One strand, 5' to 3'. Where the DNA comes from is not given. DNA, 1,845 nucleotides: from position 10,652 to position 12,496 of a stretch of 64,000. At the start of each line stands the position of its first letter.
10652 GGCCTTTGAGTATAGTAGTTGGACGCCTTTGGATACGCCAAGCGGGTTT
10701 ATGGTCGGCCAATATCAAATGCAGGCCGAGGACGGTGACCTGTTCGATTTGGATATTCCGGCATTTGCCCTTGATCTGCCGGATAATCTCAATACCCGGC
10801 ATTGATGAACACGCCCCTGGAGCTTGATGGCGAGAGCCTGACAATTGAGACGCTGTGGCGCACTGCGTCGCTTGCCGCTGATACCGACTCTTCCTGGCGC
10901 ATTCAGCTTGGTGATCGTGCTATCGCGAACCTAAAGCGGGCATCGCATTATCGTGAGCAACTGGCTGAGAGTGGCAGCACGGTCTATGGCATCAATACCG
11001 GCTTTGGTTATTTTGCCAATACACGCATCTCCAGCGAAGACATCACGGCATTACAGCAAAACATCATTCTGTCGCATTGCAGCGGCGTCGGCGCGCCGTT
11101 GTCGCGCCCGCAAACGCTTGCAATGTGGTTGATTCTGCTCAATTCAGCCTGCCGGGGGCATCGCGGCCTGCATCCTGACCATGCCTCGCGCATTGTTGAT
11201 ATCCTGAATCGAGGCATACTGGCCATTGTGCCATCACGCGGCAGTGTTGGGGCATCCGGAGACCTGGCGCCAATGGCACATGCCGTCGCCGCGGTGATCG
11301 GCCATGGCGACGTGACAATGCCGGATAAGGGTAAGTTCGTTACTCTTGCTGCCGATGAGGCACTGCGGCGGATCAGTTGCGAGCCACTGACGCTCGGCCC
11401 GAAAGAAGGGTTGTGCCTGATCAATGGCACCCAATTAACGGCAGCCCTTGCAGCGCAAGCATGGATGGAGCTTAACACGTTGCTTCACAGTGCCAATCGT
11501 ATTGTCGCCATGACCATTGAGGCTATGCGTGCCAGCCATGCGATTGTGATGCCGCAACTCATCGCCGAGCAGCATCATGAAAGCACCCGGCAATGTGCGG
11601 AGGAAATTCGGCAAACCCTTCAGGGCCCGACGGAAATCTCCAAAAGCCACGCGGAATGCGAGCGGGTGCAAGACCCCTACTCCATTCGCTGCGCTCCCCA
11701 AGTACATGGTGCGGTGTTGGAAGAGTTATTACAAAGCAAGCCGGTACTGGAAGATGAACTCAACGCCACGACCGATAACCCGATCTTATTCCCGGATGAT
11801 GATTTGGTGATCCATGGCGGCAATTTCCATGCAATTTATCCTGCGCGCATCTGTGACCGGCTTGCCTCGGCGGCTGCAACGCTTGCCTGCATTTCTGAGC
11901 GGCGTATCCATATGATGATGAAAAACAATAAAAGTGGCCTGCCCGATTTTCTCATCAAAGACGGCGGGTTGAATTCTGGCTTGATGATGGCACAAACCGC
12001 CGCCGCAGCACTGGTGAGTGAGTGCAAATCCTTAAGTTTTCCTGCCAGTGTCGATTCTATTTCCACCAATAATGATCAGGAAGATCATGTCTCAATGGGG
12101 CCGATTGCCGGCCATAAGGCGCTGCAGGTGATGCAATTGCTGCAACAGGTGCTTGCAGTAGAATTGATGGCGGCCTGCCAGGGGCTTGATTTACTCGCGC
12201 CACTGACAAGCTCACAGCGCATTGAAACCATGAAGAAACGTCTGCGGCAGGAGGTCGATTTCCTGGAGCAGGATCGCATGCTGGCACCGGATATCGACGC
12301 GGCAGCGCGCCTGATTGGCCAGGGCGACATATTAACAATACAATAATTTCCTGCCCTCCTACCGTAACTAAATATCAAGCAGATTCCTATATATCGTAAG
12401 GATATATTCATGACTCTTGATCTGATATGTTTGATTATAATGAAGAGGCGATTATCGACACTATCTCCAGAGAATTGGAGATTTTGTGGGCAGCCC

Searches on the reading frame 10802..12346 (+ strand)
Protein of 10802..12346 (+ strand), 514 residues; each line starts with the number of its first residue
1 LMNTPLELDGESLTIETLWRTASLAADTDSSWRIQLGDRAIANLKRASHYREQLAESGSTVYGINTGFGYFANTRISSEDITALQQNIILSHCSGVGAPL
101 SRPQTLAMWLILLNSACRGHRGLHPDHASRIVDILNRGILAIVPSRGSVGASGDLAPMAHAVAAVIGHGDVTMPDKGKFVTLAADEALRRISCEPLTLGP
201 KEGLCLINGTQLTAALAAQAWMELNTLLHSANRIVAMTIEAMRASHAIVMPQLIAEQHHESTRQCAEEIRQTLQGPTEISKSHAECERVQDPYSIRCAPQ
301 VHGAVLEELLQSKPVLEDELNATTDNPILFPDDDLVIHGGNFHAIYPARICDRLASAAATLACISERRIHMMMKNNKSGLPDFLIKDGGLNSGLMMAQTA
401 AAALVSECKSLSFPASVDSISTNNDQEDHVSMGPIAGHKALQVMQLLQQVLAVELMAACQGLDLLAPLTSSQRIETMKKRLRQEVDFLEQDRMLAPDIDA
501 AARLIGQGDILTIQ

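Call 29: search_protein_families(library=pfam, proteins=[window:10802-12346:+], max_evalue=0.01)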
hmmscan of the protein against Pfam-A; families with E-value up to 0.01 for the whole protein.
window:10802-12346:+ (514 aa): 1 family
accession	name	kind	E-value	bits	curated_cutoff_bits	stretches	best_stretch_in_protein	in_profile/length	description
PF00221.24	Lyase_aromatic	-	1.2e-152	509.4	27.3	1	30-483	12-466/466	Aromatic amino acid lyase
